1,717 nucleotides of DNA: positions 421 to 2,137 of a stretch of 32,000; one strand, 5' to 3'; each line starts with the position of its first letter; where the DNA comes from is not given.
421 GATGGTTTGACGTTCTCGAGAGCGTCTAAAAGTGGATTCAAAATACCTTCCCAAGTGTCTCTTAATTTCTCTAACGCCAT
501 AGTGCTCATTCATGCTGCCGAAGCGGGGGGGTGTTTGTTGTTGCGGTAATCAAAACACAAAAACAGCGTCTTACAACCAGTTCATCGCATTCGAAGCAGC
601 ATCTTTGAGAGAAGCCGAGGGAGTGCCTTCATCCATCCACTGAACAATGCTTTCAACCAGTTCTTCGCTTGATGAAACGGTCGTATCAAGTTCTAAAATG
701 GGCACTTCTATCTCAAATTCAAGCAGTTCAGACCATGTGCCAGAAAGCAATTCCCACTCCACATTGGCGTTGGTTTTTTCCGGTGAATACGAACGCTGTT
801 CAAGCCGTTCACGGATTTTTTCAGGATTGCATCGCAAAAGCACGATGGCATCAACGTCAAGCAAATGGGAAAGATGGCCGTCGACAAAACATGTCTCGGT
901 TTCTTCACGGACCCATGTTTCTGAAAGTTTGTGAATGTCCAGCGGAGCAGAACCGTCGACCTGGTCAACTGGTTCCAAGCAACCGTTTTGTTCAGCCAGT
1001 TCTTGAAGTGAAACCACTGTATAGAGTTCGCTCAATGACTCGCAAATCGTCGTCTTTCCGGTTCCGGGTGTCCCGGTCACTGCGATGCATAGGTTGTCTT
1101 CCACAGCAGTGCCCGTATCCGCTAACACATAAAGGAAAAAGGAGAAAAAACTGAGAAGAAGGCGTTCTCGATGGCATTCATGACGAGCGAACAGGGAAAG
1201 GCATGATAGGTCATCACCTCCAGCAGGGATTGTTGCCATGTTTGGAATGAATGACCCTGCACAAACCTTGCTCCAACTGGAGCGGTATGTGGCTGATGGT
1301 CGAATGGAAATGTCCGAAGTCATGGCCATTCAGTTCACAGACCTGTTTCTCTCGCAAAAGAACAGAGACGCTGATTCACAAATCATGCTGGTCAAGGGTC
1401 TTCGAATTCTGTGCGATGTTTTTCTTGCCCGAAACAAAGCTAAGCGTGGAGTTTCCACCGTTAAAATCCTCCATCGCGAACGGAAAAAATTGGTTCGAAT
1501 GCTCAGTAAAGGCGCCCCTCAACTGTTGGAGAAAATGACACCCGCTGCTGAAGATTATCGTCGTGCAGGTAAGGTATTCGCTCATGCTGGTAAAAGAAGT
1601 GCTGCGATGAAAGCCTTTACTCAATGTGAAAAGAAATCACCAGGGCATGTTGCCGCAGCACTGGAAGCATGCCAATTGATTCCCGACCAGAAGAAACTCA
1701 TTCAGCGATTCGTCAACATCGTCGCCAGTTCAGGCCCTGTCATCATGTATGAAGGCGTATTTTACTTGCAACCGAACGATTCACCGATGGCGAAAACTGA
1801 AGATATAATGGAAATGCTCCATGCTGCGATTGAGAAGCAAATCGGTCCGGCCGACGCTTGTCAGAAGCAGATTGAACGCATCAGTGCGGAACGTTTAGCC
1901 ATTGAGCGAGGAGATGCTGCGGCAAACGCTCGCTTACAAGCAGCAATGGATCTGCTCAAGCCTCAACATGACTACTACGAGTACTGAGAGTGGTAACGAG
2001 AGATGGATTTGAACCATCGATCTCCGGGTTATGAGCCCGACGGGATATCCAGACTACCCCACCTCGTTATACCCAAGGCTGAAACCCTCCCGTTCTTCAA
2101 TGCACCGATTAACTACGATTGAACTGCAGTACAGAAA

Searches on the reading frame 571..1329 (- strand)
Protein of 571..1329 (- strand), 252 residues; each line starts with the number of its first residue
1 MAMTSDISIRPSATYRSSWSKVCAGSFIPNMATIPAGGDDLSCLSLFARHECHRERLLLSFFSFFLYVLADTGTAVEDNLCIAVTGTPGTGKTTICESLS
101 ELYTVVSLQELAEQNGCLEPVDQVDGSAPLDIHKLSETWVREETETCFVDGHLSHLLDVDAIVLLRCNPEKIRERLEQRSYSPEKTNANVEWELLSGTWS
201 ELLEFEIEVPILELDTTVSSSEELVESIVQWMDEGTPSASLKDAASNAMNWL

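Call 60: search_protein_families(library=pfam, proteins=[window:571-1329:-], max_evalue=0.001)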
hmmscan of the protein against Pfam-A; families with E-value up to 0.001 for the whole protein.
window:571-1329:- (252 aa): 5 families
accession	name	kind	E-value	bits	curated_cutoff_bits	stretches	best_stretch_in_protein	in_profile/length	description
PF13238.12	AAA_18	-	5.3e-23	82.3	29.4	1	82-194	1-126/128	AAA domain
PF01712.25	dNK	-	6.7e-09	36.2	27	1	153-229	117-195/203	Deoxynucleoside kinase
PF13207.12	AAA_17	-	8.4e-07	29.8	27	1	85-181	1-124/136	AAA domain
PF13401.12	AAA_22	-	0.00017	22.3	27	1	79-105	5-31/130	AAA domain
PF13521.12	AAA_28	-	0.00024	21.8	27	1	82-112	2-32/164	AAA domain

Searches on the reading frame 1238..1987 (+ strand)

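Call 60: search_protein_families(library=pfam, proteins=[window:1238-1987:+], max_evalue=0.001)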
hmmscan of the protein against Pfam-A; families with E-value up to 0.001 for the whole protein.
window:1238-1987:+ (249 aa): 0 families

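Call 91: search_protein_families(library=ncbifam, proteins=[window:1238-1987:+], max_evalue=0.01)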
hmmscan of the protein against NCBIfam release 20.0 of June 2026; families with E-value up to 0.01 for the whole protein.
window:1238-1987:+ (249 aa): 1 family
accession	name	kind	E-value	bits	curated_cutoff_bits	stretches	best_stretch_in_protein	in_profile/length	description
NF033762.1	social_mot_Tgl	equivalog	0.002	17.5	225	1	98-145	198-245/252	social motility TPR repeat lipoprotein Tgl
